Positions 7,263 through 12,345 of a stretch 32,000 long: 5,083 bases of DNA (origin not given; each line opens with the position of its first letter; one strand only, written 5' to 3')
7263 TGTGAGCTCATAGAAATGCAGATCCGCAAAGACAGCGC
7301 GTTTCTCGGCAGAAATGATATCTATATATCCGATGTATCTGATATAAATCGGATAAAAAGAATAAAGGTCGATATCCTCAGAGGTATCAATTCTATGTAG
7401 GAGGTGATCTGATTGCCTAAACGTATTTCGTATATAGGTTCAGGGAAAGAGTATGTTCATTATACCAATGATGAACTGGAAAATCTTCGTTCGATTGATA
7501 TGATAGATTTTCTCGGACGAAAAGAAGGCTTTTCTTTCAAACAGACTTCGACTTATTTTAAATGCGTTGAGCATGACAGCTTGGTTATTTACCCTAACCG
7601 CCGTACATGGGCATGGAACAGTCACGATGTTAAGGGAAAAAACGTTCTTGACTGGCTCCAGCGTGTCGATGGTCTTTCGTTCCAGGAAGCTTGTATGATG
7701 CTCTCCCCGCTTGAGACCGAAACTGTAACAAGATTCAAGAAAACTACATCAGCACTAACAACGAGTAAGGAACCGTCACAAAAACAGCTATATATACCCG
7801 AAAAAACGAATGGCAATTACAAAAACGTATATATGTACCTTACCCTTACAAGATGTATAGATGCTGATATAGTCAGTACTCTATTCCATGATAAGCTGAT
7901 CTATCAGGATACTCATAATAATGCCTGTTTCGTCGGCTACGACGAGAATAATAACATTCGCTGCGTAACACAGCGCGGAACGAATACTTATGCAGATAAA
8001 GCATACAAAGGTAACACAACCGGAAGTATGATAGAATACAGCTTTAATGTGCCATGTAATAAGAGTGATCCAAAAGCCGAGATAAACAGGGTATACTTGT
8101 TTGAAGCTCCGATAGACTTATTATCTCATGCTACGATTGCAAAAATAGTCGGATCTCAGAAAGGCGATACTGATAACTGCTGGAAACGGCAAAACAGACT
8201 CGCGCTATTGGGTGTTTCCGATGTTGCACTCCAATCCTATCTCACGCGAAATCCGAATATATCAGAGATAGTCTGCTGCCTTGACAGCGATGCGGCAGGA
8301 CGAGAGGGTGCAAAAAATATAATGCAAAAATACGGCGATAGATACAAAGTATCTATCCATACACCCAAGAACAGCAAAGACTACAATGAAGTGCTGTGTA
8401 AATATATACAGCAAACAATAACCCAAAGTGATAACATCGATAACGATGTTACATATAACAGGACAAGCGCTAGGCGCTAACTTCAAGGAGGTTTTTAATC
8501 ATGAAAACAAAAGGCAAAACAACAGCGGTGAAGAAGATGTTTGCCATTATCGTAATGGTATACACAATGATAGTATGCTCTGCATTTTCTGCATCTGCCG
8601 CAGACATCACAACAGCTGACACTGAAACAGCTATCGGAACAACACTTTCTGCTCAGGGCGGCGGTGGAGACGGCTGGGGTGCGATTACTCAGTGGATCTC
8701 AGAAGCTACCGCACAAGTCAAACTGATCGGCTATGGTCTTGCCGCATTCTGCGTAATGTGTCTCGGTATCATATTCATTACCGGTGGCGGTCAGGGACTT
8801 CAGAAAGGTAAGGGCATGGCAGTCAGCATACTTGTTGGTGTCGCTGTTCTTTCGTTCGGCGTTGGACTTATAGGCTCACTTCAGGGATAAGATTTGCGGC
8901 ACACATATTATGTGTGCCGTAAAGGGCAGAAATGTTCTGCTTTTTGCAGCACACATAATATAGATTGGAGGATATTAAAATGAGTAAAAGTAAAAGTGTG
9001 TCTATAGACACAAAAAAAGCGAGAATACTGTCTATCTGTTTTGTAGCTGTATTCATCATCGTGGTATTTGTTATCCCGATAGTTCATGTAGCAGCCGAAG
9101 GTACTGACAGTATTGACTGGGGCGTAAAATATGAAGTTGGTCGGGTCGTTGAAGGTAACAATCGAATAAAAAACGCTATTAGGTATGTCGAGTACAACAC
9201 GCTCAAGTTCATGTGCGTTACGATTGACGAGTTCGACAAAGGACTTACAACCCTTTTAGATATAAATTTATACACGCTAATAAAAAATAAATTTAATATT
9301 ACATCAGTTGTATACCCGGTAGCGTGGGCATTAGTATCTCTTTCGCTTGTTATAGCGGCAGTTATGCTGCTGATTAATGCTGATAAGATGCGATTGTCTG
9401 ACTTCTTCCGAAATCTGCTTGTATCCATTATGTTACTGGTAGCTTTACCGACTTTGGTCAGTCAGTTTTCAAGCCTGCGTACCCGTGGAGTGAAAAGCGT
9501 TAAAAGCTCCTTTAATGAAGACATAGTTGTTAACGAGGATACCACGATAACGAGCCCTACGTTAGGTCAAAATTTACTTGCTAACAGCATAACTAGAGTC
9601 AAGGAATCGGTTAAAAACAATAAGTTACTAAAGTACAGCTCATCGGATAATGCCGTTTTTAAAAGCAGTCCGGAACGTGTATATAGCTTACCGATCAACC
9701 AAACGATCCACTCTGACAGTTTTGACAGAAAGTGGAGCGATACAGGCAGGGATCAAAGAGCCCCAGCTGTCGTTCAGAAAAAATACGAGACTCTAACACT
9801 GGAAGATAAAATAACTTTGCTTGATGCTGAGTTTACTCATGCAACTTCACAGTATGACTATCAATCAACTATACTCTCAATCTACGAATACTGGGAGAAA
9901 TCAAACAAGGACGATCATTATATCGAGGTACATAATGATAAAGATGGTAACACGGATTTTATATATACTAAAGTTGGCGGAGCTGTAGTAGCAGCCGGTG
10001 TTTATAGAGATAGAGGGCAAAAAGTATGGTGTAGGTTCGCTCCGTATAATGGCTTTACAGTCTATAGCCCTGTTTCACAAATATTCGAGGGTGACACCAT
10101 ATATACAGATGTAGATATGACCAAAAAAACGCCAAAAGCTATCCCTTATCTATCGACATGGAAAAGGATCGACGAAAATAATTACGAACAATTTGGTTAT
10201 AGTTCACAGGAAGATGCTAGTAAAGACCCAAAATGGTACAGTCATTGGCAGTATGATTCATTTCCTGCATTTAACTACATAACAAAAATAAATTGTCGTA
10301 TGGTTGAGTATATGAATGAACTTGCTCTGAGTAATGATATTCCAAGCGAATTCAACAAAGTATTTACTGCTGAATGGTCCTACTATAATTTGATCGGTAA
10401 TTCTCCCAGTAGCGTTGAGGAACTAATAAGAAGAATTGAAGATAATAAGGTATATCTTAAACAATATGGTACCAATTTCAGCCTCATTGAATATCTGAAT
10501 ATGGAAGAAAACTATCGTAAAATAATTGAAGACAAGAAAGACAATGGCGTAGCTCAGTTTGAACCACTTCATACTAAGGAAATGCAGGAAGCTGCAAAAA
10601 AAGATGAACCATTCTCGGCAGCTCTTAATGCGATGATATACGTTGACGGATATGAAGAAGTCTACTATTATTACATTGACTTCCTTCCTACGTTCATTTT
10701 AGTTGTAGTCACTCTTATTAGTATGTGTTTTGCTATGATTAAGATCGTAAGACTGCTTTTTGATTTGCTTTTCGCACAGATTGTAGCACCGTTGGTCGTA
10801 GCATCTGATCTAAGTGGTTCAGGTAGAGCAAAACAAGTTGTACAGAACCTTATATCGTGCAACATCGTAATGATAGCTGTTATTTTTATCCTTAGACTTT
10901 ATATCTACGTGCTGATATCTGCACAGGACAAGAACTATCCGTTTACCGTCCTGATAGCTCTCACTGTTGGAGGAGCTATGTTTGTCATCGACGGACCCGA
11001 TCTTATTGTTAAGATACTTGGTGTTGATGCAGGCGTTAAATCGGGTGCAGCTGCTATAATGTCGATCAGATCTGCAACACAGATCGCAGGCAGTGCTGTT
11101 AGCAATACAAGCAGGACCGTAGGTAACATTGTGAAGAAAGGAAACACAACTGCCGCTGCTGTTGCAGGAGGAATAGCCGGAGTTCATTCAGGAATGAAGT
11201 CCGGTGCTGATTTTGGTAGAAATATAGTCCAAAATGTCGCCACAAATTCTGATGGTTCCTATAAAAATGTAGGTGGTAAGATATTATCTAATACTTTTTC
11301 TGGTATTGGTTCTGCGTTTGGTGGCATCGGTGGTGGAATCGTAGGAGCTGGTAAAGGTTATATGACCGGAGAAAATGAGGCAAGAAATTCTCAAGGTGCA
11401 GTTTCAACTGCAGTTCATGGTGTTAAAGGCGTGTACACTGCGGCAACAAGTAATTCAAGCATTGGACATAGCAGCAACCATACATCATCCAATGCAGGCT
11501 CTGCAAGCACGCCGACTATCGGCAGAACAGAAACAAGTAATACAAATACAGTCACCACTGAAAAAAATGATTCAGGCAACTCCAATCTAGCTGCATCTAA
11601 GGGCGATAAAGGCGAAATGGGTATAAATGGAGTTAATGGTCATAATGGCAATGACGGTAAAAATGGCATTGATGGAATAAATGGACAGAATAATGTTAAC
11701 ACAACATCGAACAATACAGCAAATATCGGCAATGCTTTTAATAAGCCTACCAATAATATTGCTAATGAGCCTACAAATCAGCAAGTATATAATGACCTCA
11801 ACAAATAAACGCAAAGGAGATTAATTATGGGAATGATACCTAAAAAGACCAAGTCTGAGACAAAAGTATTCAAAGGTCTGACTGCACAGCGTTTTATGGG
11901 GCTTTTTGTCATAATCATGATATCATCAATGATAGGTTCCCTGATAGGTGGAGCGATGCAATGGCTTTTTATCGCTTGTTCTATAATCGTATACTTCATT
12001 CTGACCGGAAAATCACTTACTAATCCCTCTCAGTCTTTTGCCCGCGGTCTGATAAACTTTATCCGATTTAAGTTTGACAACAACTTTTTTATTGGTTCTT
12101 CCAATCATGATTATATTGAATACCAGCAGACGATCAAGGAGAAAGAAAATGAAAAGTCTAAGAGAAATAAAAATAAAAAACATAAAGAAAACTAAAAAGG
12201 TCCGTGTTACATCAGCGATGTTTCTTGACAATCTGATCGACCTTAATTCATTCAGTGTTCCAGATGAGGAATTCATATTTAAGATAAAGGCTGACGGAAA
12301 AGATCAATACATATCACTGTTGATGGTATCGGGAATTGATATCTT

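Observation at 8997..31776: A perfect 16-bp palindrome, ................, occurs four times across the element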

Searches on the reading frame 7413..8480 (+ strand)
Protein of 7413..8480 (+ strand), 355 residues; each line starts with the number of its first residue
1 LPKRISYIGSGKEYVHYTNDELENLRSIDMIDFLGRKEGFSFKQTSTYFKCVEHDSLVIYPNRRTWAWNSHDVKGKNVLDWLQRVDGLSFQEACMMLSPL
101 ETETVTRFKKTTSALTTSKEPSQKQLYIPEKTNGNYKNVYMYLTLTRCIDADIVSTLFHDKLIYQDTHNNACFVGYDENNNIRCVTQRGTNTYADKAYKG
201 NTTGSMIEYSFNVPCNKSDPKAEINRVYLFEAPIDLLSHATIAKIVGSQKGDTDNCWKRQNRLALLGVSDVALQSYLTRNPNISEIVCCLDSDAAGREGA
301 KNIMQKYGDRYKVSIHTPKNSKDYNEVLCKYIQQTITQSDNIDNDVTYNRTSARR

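Call 7: search_protein_families(library=pfam, proteins=[window:7413-8480:+], max_evalue=0.01)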
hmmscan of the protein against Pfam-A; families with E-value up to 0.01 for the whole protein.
window:7413-8480:+ (355 aa): 3 families
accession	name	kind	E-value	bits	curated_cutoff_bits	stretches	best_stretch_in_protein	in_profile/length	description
PF13154.11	DUF3991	-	3.5e-18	66.2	24.5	1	142-212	2-70/74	Protein of unknown function (DUF3991)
PF13155.12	Toprim_2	-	3.9e-12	46.8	22.1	1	228-328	1-88/88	Toprim-like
PF13662.12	Toprim_4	-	0.0015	19.1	25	1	277-314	47-80/85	Toprim domain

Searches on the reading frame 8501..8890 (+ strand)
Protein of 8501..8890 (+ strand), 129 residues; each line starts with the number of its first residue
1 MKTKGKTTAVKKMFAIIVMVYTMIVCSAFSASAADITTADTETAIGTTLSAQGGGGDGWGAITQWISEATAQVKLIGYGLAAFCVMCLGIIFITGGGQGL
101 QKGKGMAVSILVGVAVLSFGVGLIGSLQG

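Call 7: search_protein_families(library=pfam, proteins=[window:8501-8890:+], max_evalue=0.01)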
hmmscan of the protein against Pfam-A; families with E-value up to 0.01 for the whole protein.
window:8501-8890:+ (129 aa): 1 family
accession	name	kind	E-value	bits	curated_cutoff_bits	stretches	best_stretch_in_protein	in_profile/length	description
PF04956.18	TrbC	-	0.0032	18.1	27.9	1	49-123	28-94/98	TrbC/VIRB2 pilin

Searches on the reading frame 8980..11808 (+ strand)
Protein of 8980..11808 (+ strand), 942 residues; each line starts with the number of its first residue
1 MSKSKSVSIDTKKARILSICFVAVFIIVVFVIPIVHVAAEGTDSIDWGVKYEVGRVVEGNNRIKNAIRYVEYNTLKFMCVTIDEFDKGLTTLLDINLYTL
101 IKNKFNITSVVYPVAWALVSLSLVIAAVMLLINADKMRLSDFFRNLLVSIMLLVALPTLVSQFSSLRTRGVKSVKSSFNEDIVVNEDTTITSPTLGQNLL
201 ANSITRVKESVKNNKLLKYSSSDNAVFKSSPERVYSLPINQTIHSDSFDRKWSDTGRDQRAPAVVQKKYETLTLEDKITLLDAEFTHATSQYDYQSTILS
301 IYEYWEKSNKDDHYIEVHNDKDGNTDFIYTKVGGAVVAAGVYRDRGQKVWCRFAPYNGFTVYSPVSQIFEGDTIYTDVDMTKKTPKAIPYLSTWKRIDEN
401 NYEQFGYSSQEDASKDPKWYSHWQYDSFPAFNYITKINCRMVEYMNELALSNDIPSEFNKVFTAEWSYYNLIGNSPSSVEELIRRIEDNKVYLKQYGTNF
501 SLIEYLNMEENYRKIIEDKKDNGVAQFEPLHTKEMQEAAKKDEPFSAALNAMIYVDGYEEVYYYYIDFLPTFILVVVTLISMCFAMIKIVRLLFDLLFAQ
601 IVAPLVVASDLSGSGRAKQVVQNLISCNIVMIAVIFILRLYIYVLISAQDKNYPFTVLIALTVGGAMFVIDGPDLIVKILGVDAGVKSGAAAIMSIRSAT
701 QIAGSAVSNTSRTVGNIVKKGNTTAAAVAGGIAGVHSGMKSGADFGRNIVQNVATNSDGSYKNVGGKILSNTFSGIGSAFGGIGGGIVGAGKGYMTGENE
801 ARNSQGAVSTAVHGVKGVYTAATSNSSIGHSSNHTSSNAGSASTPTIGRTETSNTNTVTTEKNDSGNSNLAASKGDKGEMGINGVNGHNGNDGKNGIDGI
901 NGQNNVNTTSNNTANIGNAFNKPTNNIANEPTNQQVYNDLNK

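Call 7: search_protein_families(library=pfam, proteins=[window:8980-11808:+], max_evalue=0.01)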
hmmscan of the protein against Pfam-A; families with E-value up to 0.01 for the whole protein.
window:8980-11808:+ (942 aa): 1 family
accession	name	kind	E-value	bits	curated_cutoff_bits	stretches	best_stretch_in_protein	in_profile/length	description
PF01391.23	Collagen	-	0.00024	21.2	27.2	1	866-903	22-59/60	Collagen triple helix repeat (20 copies)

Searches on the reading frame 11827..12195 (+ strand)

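Call 7: search_protein_families(library=pfam, proteins=[window:11827-12195:+], max_evalue=0.01)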
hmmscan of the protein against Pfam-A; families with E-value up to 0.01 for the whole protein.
window:11827-12195:+ (122 aa): 2 families
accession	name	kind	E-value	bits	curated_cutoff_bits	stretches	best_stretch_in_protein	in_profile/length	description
PF17332.7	DUF5592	-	7.6e-05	23.5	26.7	1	4-70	3-69/89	Family of unknown function (DUF5592)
PF12666.12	PrgI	-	0.00076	20.4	27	1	4-83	2-83/91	PrgI family protein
